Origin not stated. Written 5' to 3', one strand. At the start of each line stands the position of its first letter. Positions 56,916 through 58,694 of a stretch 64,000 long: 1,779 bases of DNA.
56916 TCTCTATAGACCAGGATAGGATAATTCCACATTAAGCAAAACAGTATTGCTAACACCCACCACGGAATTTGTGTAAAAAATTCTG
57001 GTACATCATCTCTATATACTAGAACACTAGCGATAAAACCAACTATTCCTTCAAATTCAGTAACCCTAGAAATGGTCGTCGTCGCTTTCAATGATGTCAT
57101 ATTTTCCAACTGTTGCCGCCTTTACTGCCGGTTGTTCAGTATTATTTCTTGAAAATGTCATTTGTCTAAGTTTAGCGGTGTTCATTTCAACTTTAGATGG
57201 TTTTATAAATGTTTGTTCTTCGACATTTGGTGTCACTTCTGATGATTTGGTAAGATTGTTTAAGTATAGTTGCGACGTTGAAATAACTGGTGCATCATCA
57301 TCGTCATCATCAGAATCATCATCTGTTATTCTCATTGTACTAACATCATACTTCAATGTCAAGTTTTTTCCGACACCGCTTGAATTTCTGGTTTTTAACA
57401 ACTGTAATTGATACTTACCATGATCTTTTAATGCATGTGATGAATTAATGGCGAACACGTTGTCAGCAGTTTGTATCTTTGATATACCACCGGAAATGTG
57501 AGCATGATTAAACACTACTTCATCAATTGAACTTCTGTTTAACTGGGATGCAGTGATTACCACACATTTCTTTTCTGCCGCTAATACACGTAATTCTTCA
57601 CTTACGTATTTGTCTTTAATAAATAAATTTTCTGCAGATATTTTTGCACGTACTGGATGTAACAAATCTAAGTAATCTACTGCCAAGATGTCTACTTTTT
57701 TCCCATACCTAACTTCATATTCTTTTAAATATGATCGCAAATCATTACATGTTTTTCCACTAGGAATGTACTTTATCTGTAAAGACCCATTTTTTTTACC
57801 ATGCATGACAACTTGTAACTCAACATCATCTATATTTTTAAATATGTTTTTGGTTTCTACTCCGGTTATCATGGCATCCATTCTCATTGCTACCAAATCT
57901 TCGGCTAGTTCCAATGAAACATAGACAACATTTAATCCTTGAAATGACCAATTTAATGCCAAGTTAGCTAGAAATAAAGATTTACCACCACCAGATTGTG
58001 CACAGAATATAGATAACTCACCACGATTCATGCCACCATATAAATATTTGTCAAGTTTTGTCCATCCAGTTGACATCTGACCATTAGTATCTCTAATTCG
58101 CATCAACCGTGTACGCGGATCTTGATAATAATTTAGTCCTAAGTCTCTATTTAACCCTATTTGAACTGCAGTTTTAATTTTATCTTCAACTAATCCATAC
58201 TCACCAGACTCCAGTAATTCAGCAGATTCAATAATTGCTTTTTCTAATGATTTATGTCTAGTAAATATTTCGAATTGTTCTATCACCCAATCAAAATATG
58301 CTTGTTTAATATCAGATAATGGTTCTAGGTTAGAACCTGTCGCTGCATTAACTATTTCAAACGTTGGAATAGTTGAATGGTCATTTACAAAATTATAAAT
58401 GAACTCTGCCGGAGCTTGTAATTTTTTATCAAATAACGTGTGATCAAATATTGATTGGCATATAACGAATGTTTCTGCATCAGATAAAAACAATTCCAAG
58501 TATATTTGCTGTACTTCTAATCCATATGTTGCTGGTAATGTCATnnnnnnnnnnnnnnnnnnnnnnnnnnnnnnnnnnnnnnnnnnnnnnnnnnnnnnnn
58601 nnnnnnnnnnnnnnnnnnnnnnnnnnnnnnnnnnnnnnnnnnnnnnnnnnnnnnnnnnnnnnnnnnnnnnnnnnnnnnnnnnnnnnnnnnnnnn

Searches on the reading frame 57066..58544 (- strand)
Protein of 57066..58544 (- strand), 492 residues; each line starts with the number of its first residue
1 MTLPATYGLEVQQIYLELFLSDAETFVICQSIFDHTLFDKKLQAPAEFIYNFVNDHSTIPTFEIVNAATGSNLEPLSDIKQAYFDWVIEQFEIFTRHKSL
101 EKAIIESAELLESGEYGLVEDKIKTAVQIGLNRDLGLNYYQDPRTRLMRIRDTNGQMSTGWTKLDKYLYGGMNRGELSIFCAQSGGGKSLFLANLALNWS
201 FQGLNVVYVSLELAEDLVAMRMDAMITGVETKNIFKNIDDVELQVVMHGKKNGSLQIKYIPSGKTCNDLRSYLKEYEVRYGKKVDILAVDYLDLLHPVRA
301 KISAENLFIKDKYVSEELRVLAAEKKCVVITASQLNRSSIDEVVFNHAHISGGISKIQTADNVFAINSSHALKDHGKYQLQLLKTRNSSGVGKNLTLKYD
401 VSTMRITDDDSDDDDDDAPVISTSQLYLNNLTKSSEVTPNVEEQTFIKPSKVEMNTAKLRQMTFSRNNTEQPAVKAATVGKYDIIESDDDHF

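Call 53: search_protein_families(library=phrogs, proteins=[window:57066-58544:-], max_evalue=0.00001)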
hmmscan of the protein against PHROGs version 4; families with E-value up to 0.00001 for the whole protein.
window:57066-58544:- (492 aa): 3 families
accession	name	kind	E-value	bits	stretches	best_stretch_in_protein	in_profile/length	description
phrog_19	-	DNA, RNA and nucleotide metabolism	4.2e-65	221.8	1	46-429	199-595/621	DnaB-like replicative helicase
phrog_239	-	DNA, RNA and nucleotide metabolism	1.2e-27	98.2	1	157-427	341-619/801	DNA primase/helicase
phrog_243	-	DNA, RNA and nucleotide metabolism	6.8e-22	78.7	1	157-411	18-270/273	DnaB-like replicative helicase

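Call 109: search_dna_similar(query=window:57066-58544:-, collection=phages, mode=protein, max_evalue=1e-10, max_rows=15)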
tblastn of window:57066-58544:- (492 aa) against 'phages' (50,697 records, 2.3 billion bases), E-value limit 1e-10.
Records with a match: 3369; places in all: 3372; records where one place covers at least 80% of the query: 207.
Best place of each record, by identity: <60% 3369.
By first word of the organism name: Escherichia 677; Synechococcus 376; Staphylococcus 343; Klebsiella 334; Bacillus 239; Salmonella 205; Mycobacterium 90; Shigella 89; Aeromonas 81; Acinetobacter 71; and 70 more.
By host as written in the record: - 470; Escherichia coli 282; Klebsiella pneumoniae 113; Staphylococcus aureus 112; Synechococcus 107; Mycobacterium smegmatis mc2 155 55; Listeria monocytogenes 43; Escherichia coli O157:H7 38; and 767 more.
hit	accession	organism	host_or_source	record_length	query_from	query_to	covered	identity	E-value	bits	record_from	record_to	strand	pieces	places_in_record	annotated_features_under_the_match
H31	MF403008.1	Agrobacterium phage Atu_ph07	Agrobacterium tumefaciens C58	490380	7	479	96%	44.7%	4e-119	390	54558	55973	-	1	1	DNA primase/helicase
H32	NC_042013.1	Agrobacterium phage Atu_ph07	Agrobacterium tumefaciens C58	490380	7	479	96%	44.7%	4e-119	390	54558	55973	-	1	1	DNA primase/helicase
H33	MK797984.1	Pseudomonas phage vB_PaeM_PA5oct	-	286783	7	407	82%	50.1%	1e-129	420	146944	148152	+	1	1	hypothetical protein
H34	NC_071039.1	Pseudomonas phage vB_PaeM_PA5oct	-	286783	7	407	82%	50.1%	1e-129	420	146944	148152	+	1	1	DnaB-like replicative helicase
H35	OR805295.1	Pseudomonas phage Paride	Pseudomonas aeruginosa PAO1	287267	7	407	82%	50.1%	1e-129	420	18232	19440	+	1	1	DnaB-like replicative helicase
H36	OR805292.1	Pseudomonas phage Cassandra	Pseudomonas aeruginosa PAO1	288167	7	407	82%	50.1%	1e-129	420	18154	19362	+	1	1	DnaB-like replicative helicase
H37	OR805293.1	Pseudomonas phage Deifobo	Pseudomonas aeruginosa PAO1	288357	7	407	82%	50.1%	1e-129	420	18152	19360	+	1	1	DnaB-like replicative helicase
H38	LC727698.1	Pseudomonas phage sp. 30-3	Pseudomonas aeruginosa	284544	7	407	82%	50.1%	1e-129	420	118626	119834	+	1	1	DNA helicase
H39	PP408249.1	Pseudomonas phage vB_Pa-PAC2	Pseudomonas aeruginosa PAO1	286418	7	407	82%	50.1%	1e-129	420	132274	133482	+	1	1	DNA primase/helicase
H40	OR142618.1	Pseudomonas phage Callisto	Pseudomonas aeruginosa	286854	7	407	82%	50.1%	1e-129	420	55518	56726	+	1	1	radA: DNA repair protein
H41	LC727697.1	Pseudomonas phage sp. 30-2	Pseudomonas aeruginosa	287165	7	407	82%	50.1%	1e-129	420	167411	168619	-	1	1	DNA helicase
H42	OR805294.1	Pseudomonas phage Ettore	Pseudomonas aeruginosa PAO1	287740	7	407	82%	50.1%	1e-129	420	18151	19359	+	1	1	DnaB-like replicative helicase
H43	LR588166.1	Pseudomonas phage vB_PaeM_MIJ3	-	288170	7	407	82%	49.9%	9e-129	418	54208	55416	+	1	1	radA: DNA repair protein RadA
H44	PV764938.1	Sinorhizobium phage Phosso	Sinohrizobium meliloti NRRL L-50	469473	7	406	81%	47.5%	3e-117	385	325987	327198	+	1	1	DnaB-like dsDNA helicase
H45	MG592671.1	Vibrio phage 2.275.O._10N.286.54.E11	Vibrio cyclitrophicus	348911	7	407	82%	42.8%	2e-98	330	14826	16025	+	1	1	DnaB-like DNA helicase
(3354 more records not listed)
